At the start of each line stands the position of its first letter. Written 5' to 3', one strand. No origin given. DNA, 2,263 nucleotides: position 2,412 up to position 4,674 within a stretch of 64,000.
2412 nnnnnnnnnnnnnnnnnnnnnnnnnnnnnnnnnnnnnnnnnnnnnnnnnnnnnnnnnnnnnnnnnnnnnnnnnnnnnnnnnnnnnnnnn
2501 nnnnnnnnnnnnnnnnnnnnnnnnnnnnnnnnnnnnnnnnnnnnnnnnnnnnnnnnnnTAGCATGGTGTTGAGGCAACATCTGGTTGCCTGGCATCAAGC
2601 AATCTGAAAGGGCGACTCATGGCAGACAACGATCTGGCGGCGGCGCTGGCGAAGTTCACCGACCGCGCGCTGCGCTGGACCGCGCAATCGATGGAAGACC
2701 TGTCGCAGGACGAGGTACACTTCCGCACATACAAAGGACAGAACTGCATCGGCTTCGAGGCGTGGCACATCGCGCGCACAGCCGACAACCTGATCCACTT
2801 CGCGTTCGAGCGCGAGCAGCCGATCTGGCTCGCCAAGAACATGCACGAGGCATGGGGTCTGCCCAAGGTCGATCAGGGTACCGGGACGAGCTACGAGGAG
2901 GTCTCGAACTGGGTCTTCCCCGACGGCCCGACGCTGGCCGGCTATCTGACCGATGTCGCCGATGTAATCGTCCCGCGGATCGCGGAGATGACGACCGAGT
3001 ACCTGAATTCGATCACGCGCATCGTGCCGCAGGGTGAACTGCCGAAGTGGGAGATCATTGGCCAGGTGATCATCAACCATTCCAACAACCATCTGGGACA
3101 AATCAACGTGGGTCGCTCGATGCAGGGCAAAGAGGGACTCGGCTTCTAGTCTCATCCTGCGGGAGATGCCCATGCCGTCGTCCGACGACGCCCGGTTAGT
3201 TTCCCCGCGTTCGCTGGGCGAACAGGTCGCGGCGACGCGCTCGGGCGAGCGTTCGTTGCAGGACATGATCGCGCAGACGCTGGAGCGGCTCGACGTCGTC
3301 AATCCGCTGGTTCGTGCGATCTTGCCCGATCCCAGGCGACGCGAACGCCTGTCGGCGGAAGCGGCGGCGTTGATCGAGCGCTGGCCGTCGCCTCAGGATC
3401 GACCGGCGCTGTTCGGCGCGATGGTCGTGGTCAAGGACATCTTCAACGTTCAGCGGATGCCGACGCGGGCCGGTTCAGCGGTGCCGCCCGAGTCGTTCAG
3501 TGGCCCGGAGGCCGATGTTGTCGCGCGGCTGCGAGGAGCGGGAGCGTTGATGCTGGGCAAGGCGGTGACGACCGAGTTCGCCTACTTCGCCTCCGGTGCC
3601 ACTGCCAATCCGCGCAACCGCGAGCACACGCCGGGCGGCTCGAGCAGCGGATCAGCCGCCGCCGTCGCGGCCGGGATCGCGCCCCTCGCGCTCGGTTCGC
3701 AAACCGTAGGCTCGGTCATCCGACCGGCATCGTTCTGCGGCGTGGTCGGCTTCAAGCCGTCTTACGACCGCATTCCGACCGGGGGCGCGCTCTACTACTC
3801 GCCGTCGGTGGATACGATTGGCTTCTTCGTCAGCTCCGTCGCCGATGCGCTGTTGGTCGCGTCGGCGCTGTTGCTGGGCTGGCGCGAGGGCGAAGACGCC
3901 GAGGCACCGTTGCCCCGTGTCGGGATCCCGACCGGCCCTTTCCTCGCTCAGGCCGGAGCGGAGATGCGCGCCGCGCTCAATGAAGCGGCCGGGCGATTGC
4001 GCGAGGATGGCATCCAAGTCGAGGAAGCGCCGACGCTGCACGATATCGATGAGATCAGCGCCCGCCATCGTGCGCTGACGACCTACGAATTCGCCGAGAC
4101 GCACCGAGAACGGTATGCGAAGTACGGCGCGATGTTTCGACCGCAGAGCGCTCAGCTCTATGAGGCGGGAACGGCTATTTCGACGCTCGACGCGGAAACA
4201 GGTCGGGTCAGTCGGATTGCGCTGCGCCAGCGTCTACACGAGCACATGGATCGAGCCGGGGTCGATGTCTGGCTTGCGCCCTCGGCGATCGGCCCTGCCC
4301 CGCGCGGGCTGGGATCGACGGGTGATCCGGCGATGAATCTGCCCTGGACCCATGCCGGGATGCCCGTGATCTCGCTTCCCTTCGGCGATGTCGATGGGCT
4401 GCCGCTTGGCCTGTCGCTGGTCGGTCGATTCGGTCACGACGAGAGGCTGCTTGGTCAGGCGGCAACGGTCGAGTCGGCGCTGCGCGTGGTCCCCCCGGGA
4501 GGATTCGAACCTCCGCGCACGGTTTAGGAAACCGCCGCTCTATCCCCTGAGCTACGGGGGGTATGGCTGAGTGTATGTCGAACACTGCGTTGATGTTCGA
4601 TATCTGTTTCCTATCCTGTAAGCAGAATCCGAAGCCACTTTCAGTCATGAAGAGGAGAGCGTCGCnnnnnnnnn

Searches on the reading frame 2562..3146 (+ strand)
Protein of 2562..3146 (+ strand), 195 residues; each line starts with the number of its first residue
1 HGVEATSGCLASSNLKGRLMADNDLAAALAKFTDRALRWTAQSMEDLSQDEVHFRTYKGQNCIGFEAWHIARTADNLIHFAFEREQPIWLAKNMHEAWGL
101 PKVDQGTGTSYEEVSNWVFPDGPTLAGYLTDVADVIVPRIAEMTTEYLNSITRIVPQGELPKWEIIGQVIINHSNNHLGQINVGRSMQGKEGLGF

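Call 40: search_protein_families(library=pfam, proteins=[window:2562-3146:+], max_evalue=0.0001)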
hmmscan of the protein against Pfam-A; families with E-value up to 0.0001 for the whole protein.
window:2562-3146:+ (195 aa): 1 family
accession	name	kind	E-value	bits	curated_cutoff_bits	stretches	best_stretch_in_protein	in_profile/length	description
PF12867.12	DinB_2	-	1.4e-09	38.9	24.8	1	34-181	3-128/128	DinB superfamily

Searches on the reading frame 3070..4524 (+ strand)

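Call 40: search_protein_families(library=pfam, proteins=[window:3070-4524:+], max_evalue=0.0001)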
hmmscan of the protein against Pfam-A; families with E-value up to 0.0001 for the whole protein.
window:3070-4524:+ (485 aa): 1 family
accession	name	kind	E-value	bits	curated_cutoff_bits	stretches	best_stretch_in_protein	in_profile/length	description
PF01425.27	Amidase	-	5.2e-65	220.7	27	1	67-461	3-445/445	Amidase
